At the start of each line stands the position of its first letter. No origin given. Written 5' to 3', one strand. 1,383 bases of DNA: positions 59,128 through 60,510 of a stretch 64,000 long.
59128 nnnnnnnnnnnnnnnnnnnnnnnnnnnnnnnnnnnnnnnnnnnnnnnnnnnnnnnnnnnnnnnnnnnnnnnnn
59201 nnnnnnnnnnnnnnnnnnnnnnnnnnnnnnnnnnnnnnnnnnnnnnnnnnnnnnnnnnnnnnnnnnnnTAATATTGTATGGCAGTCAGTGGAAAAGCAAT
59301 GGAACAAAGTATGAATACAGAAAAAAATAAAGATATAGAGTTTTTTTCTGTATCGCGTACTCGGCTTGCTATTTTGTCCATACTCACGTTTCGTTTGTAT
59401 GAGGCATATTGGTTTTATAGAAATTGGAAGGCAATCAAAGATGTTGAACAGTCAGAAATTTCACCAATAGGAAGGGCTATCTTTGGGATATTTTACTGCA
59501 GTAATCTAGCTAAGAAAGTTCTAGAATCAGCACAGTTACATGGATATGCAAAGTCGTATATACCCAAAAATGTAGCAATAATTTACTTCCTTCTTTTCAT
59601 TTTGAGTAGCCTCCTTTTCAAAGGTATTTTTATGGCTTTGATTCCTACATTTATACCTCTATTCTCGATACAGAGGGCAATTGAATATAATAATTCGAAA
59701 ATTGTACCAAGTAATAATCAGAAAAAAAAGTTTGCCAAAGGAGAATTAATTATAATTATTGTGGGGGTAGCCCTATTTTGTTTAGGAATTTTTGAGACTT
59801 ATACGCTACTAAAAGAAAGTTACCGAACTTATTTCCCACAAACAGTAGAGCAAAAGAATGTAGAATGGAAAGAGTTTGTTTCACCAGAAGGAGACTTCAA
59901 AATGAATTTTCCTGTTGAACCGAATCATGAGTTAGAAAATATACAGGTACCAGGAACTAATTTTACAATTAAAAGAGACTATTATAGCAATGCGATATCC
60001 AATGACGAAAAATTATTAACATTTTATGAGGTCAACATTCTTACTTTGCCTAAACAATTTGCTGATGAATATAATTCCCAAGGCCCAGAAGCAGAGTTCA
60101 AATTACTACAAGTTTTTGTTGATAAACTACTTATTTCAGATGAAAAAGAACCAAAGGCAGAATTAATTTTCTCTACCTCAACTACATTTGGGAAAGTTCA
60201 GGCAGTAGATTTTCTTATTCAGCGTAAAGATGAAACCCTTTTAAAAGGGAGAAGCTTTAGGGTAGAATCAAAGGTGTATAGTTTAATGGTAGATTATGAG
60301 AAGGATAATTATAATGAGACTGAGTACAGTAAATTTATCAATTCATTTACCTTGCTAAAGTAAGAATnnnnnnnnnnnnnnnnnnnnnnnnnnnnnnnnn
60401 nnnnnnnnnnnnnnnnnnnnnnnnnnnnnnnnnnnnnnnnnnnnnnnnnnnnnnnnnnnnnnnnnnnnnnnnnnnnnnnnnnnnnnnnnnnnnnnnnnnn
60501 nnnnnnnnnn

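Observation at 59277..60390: AT-rich membrane-protein gene inserted precisely at the atpG start codon, flanked by a 24-bp perfect direct repeat that duplicates atpG's first 8 codons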

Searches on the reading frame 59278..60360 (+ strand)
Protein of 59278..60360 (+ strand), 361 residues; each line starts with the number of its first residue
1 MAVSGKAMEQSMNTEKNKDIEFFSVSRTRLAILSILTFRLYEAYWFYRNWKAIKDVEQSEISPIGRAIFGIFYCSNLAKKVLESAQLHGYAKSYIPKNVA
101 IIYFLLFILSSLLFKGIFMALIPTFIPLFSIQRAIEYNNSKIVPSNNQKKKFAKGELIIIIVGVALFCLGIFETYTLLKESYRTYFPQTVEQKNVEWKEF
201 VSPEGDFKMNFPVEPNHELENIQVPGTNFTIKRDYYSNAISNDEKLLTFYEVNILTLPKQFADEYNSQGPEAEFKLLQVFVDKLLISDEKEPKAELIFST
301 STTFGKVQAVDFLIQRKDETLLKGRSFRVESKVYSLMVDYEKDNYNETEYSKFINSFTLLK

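Call 4: search_protein_families(library=pfam, proteins=[window:59278-60360:+], max_evalue=1)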
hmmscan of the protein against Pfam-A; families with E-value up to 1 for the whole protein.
window:59278-60360:+ (361 aa): 1 family
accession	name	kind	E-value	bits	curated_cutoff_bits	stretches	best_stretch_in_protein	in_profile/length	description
PF14018.11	DUF4234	-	0.0048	17.4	25.3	1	31-59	7-35/70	Domain of unknown function (DUF4234)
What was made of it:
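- On DUF4234 (Pfam PF14018): This protein scores 17.4 bits, E 0.0048, residues 31-59 (call 4).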

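Call 6: find_homologous_proteins(query=window:59278-60360:+, max_evalue=0.01)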
Query window:59278-60360:+ (361 aa): 1 proteins with E <= 0.01 among 2980 candidates.
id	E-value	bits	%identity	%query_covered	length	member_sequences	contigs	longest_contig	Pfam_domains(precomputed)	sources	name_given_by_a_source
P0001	4.4e-233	791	100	100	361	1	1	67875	-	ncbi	-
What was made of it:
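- Tried and rejected: A word-index protein search with the 361-aa protein found only itself (call 6).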

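Call 8: find_encoding_contigs(protein=P0001, flank=10000, max_places=6)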
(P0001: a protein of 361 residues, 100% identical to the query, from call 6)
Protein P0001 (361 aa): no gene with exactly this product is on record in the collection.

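Call 19: predict_structure(protein=window:59278-60360:+)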
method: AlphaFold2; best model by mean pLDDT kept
length: 361 residues; sequences in the alignment: 1
mean_pLDDT: 45.9   pTM: 0.26
mean pLDDT of the five models: 45.9, 43.9, 42.5, 42.1, 35.8
residues with pLDDT >= 90: 0; 70-90: 1; 50-70: 149; < 50: 211
segments of 3 or more residues with pLDDT < 50: 1-31, 82-99, 115-132, 177-205, 207-221, 224-262, 286-297, 326-361
pLDDT, mean of each block of 10 residues (from residue 1): 34 35 38 51 56 62 55 54 41 40 52 49 46 52 54 55 60 50 38 37 36 39 46 38 35 40 51 59 51 48 52 58 48 26 39 31 25
secondary structure, 60 per line:
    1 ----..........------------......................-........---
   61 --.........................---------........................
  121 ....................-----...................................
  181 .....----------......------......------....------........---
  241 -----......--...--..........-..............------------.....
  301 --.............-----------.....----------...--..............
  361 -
elements in order: H5-14 H27-48 H50-57 H63-87 H97-140 H146-185 E196-201 E208-213 E220-223 E230-237 E246-251 H259-268 H270-283 E296-300 H303-315 E327-331 H347-360

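Call 25: search_protein_representatives(protein=window:59278-60360:+)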
Query: 361 residues. Proteins with E-value up to 0.001 (for the whole library): 2634; up to 1e-10: 664; up to 1e-30: 17. The best 150 are listed.
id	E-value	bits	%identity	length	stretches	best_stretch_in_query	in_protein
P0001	1.4e-233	790.8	100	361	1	1-361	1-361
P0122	3.8e-66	240.4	44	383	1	8-361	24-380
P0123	1.5e-49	185.9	38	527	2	8-360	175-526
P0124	4.1e-45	171.3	36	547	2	20-359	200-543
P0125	1.2e-43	166.5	35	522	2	16-359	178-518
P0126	4.1e-43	164.7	36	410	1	16-361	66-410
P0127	4.4e-42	161.3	35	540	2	18-359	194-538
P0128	1.0e-41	160.1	38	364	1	14-359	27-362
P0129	1.9e-40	155.9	46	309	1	17-201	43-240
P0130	3.2e-38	148.6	52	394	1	11-171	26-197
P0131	4.9e-37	144.7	45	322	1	15-182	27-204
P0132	1.3e-35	140.0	36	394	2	6-171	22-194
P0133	1.7e-34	136.4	36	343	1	11-359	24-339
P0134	4.0e-34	135.1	44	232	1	18-186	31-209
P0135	4.8e-31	125.0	38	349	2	13-169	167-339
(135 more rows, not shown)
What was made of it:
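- Tried and rejected: The exhaustive search was needed to find the family (call 25).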

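Call 32: find_homologous_proteins(query=A2, max_evalue=0.00001)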
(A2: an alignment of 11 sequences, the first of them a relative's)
Query A2 (11 sequences) (361 aa, profile of the alignment): 8 proteins with E <= 0.00001 among 8000 candidates.
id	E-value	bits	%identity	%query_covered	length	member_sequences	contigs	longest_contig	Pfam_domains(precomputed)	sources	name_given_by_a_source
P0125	1.8e-176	605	31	97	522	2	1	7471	-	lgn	-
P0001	3.4e-121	423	100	100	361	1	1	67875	-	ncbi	-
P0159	8.2e-116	405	29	94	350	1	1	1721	-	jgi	jgi:hypothetical protein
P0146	1.5e-42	164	42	45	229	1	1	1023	PF14018.12,PF13240.12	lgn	-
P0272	1.9e-32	131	46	19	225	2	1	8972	-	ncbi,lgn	ncbi:MAG: hypothetical protein ACC650_05495 [Gammaproteobacteria bacterium]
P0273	5.5e-32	129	27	45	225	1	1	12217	-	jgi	-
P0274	1.1e-19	89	33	41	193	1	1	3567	PF14018.12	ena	-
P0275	3.1e-7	48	24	44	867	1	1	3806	PF12969.13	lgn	-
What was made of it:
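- Tried and rejected: A repeat with an 11-sequence alignment returned just 8 proteins (call 32).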

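Call 38: find_encoding_contigs(protein=P0122, flank=5000, max_places=4)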
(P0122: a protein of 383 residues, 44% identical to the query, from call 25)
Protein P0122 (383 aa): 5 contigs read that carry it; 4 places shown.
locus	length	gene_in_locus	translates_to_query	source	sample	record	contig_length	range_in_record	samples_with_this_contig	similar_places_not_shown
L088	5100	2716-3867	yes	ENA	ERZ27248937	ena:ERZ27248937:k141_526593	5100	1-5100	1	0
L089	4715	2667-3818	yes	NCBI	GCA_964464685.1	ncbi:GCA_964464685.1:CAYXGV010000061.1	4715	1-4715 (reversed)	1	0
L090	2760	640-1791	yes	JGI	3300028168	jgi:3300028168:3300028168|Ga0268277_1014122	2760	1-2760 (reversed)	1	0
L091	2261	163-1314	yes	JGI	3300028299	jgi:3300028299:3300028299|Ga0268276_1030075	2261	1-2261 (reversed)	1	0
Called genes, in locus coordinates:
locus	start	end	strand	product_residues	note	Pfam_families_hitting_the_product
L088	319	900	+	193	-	-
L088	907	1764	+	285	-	PF12773:DZR (weak), PF13240:Zn_Ribbon_1, PF13248:Zn_ribbon_3 (faint)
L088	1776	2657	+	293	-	PF13240:Zn_Ribbon_1 (weak), PF13248:Zn_ribbon_3 (faint), PF24460:DUF7575 (weak), PF13365:Trypsin_2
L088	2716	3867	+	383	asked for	-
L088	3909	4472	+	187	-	-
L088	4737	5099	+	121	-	?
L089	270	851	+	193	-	PF13248:Zn_ribbon_3 (faint), PF13240:Zn_Ribbon_1 (weak)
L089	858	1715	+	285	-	PF12773:DZR (weak), PF13240:Zn_Ribbon_1, PF13248:Zn_ribbon_3 (faint)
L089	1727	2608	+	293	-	PF13240:Zn_Ribbon_1 (weak), PF13248:Zn_ribbon_3 (faint), PF24460:DUF7575 (weak), PF13365:Trypsin_2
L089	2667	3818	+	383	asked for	-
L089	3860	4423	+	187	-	-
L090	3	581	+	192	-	?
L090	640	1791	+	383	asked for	-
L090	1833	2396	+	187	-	-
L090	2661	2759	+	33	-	?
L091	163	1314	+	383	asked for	-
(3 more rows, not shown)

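Call 39: find_encoding_contigs(protein=P0125, flank=5000, max_places=4)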
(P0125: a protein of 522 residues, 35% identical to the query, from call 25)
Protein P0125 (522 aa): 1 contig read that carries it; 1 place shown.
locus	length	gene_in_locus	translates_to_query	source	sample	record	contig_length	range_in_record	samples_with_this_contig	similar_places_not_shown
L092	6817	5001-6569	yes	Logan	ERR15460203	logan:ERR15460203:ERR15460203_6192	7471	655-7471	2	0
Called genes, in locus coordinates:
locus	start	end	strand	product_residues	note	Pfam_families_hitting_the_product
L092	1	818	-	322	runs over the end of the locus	PF00579:tRNA-synt_1b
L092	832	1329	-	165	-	-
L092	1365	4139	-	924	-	PF00133:tRNA-synt_1, PF09334:tRNA-synt_1g, PF13603:tRNA-synt_1_2, PF00133:tRNA-synt_1 (weak), PF08264:Anticodon_1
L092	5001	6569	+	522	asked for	-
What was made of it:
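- On F-type ATP synthase accessory subunit: The homologues P0122 and P0125 lie in non-atp contexts (calls 38, 39).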

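Call 43: search_protein_families(library=ncbifam, proteins=[P0001, P0122, P0128, P0126], max_evalue=0.1)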
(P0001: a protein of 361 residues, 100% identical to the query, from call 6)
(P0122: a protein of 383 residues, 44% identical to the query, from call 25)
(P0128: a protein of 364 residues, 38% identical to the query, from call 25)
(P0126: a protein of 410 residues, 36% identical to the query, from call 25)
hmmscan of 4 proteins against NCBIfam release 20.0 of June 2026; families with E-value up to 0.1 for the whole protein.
P0001 (361 aa): 0 families

P0122 (383 aa): 0 families

P0128 (364 aa): 0 families

P0126 (410 aa): 1 family
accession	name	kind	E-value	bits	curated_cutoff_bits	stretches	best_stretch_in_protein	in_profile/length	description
NF045510.1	4Cys_prefix_kin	domain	0.028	14.7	24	0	12-22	14-24/26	4-Cys prefix domain-containing protein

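Call 44: search_protein_families(library=padloc, proteins=[P0001, P0122, P0128, P0126], max_evalue=0.1)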
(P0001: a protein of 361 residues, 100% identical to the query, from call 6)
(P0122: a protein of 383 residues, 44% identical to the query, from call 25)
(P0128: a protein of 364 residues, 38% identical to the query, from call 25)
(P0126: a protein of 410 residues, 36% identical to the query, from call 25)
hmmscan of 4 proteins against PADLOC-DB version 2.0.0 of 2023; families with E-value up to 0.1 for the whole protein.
P0001 (361 aa): 0 families

P0122 (383 aa): 0 families

P0128 (364 aa): 0 families

P0126 (410 aa): 0 families

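Call 45: search_protein_families(library=phrogs, proteins=[P0001, P0122, P0128, P0126], max_evalue=0.1)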
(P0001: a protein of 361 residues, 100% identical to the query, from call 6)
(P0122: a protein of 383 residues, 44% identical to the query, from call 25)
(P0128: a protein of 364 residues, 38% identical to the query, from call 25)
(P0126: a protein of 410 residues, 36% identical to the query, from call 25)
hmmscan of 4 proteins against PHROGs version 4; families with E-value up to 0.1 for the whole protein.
P0001 (361 aa): 0 families

P0122 (383 aa): 1 family
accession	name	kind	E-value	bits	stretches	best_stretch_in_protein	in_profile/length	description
phrog_26910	-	unknown function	0.0026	17.8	1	161-220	86-142/322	-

P0128 (364 aa): 0 families

P0126 (410 aa): 9 families
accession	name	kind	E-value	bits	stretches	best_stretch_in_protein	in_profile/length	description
phrog_2546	-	unknown function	3e-07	31.8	1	1-38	1-38/180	-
phrog_6586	-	unknown function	0.012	16.5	1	1-30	4-33/129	-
phrog_19315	-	unknown function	0.016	15.3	1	4-39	291-325/348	-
phrog_22898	-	unknown function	0.02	16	1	2-33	3-33/163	-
phrog_4852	-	unknown function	0.021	15.5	1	2-41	15-56/194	-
phrog_9700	-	unknown function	0.021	14.7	1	2-36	8-42/483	-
phrog_8436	-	unknown function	0.031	15.4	0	3-39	66-102/110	-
phrog_10714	-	unknown function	0.062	14.5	1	3-30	76-105/109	-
phrog_10292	-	unknown function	0.085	13.8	1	1-25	4-28/136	-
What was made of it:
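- On Anti-phage defence or phage protein: No PADLOC or PHROG hit for this protein (calls 44, 45).
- Tried and rejected: NCBIfam, PADLOC and PHROGs gave nothing for the protein (calls 43-45).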

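Call 46: search_protein_families(library=pfam, alignment_id=A2, max_evalue=0.1)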
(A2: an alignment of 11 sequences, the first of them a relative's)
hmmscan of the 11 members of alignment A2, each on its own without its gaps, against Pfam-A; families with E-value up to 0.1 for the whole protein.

A. member 1, P0001 (361 aa): 1 family
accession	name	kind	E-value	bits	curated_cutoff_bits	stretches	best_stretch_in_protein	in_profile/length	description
PF14018.11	DUF4234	-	0.0048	17.4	25.3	1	31-59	7-35/70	Domain of unknown function (DUF4234)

B. families by the number of members that match (of 11 scanned): 12 families
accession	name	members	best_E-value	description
PF14018.11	DUF4234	9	7.5e-06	Domain of unknown function (DUF4234)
PF13240.11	Zn_Ribbon_1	3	1.3e-08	zinc-ribbon domain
PF13248.11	Zn_ribbon_3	2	5.2e-05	zinc-ribbon domain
PF12773.13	DZR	2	0.00028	Double zinc ribbon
PF07690.21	MFS_1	1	0.0024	Major Facilitator Superfamily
PF14803.11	Zn_ribbon_Nudix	1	0.018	Nudix N-terminal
PF18912.6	DZR_2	1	0.021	Double zinc ribbon domain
PF17032.10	Zn_ribbon_15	1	0.023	zinc-ribbon family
PF10571.15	UPF0547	1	0.03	Uncharacterised protein family UPF0547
PF22694.1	CtpB_N-like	1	0.054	Activating protease CtpB N-terminal domain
PF15128.11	T_cell_tran_alt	1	0.064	T-cell leukemia translocation-altered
PF17428.7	DUF5412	1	0.085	Family of unknown function (DUF5412)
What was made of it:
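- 59335..59832 (+): DUF4234-related multi-pass membrane domain (about residues 20-185). 9 of 11 full-length family members match, best E 7.5e-6 (calls 4, 46).
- On DUF4234 (Pfam PF14018): 9 of 11 full-length homologues match, best E 7.5e-6 (call 46).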

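Call 47: predict_structure(alignment_id=A2)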
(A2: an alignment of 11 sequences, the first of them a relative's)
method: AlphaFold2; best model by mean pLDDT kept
length: 361 residues; sequences in the alignment: 11
mean_pLDDT: 81.2   pTM: 0.50
mean pLDDT of the five models: 81.2, 79.7, 79.4, 78.8, 77.7
residues with pLDDT >= 90: 138; 70-90: 157; 50-70: 37; < 50: 29
segments of 3 or more residues with pLDDT < 50: 1-16, 185-193
pLDDT, mean of each block of 10 residues (from residue 1): 35 54 92 90 94 87 86 91 92 89 89 65 87 93 67 89 90 79 50 71 92 89 77 88 68 88 76 84 66 80 89 84 92 92 82 91 70
secondary structure, 60 per line:
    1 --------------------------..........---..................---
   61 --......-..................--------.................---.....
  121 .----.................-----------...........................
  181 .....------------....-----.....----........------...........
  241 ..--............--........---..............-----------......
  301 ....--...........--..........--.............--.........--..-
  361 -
elements in order: H27-36 H40-57 H63-68 H70-87 H96-112 H116-121 H126-142 H154-185 E198-201 E207-211 E216-223 E230-242 E245-256 H259-266 H270-283 E295-304 E307-317 E320-329 E332-341 H347-355
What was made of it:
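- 59335..59832 (+): The AF2 model shows helices here (call 47).
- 59860..60360 (+): C-terminal soluble domain (about residues 195-361) with a predicted PsbP/DcrB/Mog1-like alpha-beta fold, probably outside the cytoplasm. AF2 with an 11-sequence alignment, mean pLDDT 81 (call 47).
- On PsbP/DcrB/Mog1-like fold: The AF2 model has mean pLDDT 81 (call 47).
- Residues 1-16 are predicted disordered (call 47).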

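Call 50: fold_search(model_id=the predicted structure, library=pdb)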
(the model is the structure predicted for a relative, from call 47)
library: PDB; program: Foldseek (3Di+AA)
matches with E <= 10: 1027; with E <= 0.001: 16
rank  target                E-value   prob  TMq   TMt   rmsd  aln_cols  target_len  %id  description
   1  2xb3                  1.5e-05  1.00  0.29  0.59   6.5       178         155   15  The Structure of Cyanobacterial PsbP (released 2010-08-25)
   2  9gnw_P                1.9e-05  1.00  0.28  0.48   7.3       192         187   16  Universal PSII assembly intermediate (released 2025-09-17)
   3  4rth_B                3.5e-05  1.00  0.30  0.55   5.7       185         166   17  The crystal structure of PsbP from Zea mays (released 2015-03-11)
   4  4rth_A                4.3e-05  1.00  0.30  0.55   6.1       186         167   17  The crystal structure of PsbP from Zea mays (released 2015-03-11)
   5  8z9d_P                4.8e-05  1.00  0.30  0.51   7.6       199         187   14  cryo-EM structure of PSII-LHCII megacomplex from spinach (released 2024-11-13)
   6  1v2b_A                7.0e-05  1.00  0.29  0.61   5.4       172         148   14  Crystal Structure of PsbP Protein in the Oxygen-Evolving Complex of Photosystem II from Higher Plants (released 2004-05-18)
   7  8bd3_F1               1.0e-04  1.00  0.29  0.49   9.1       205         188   13  Cryo-EM structure of the Photosystem II - LHCII supercomplex from Chlorella ohadi (released 2023-08-09)
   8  9i4t_P                1.1e-04  1.00  0.28  0.51   6.5       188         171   11  Photosystem II from Arabidopsis thaliana (released 2026-03-25)
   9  9grx_0                1.1e-04  1.00  0.30  0.60   6.9       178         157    9  NDH-PSI-LHCI supercomplex from S. oleracea (released 2025-02-12)
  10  4rti                  1.2e-04  1.00  0.30  0.54   6.1       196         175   14  The crystal structure of PsbP from Spinacia oleracea (released 2015-03-11)
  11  1v2b_B                1.5e-04  1.00  0.28  0.56   5.8       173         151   12  Crystal Structure of PsbP Protein in the Oxygen-Evolving Complex of Photosystem II from Higher Plants (released 2004-05-18)
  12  2lnj_MODEL_1_A        1.8e-04  1.00  0.28  0.54   7.7       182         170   11  Solution Structure of Cyanobacterial PsbP (CyanoP) from Synechocystis sp. PCC 6803 (released 2012-06-06)
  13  2vu4                  2.0e-04  1.00  0.29  0.60   5.5       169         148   14  Structure of PsbP protein from Spinacia oleracea at 1.98 A resolution (released 2009-07-21)
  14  3jcu_P                3.4e-04  1.00  0.29  0.53   6.6       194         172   13  Cryo-EM structure of spinach PSII-LHCII supercomplex at 3.2 Angstrom resolution (released 2016-05-25)
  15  1tu1_A                6.5e-04  1.00  0.19  0.42  16.8       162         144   12  Crystal Structure of Protein of Unknown Function PA94 from Pseudomonas aeruginosa, Putative Regulator (released 2004-08-03)
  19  6e8a_A                2.0e-03  0.99  0.18  0.37  16.3       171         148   10  Crystal structure of DcrB from Salmonella enterica at 1.92 Angstroms resolution (released 2018-10-31)
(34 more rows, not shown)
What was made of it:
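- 59860..60360 (+): Foldseek against PDB: cyanobacterial PsbP 2xb3 E 1.5e-5, prob 1.0, TM(target) 0.59; also DcrB 6e8a and EagT6 (call 50).
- On PsbP/DcrB/Mog1-like fold: Foldseek against PDB gives 2xb3 E 1.5e-5, prob 1.00, TM(target) 0.59, with 14 PsbP entries at E below 4e-4 and DcrB 6e8a at E 2e-3 (call 50).
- Closest known: PsbP / DcrB. Same: The predicted fold of residues about 195-361 matches PsbP structures (E 1.5e-5) and, more weakly, DcrB and EagT6 (call 50).
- PsbP-like domains are protein-binding modules (call 50; general knowledge).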

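Call 72: search_dna_similar(query=window:59299-60360:+, collection=phages, mode=protein, max_evalue=0.001, max_rows=10)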
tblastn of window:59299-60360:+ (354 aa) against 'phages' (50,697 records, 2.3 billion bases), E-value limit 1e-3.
Records with a match: 1; places in all: 1; records where one place covers at least 80% of the query: 0.
Best place of each record, by identity: <60% 1.
By first word of the organism name: Bacteriophage 1.
By host as written in the record: - 1.
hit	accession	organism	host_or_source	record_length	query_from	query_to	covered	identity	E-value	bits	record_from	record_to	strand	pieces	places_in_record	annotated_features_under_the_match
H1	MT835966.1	Bacteriophage sp.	human fecal samples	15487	1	165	47%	25.4%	3e-6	55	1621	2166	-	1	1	record has no annotation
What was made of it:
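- On Anti-phage defence or phage protein: There is one weak tblastn hit to phage DNA, 25% identity over the membrane domain (call 72).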

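Call 73: search_dna_similar(query=window:59299-60360:+, collection=plasmids, mode=protein, max_evalue=0.001, max_rows=10)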
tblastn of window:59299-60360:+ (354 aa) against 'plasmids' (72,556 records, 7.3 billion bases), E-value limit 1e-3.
Records with a match: 1; places in all: 1; records where one place covers at least 80% of the query: 0.
Best place of each record, by identity: <60% 1.
By first word of the organism name: Pseudomonas 1.
By predicted mobility (MOB-suite, as given by PLSDB): conjugative 1.
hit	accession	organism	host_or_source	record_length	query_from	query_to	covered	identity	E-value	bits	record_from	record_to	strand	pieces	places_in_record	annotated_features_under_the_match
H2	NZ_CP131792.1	Pseudomonas aeruginosa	Homo sapiens,culture,blood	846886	5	77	21%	37.0%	3e-8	63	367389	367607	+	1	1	DUF4234 domain-containing protein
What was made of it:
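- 59335..59832 (+): A plasmid hit is annotated as a DUF4234 protein (call 73).
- On DUF4234 (Pfam PF14018): A plasmid tblastn hit is annotated as a DUF4234 protein (call 73).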
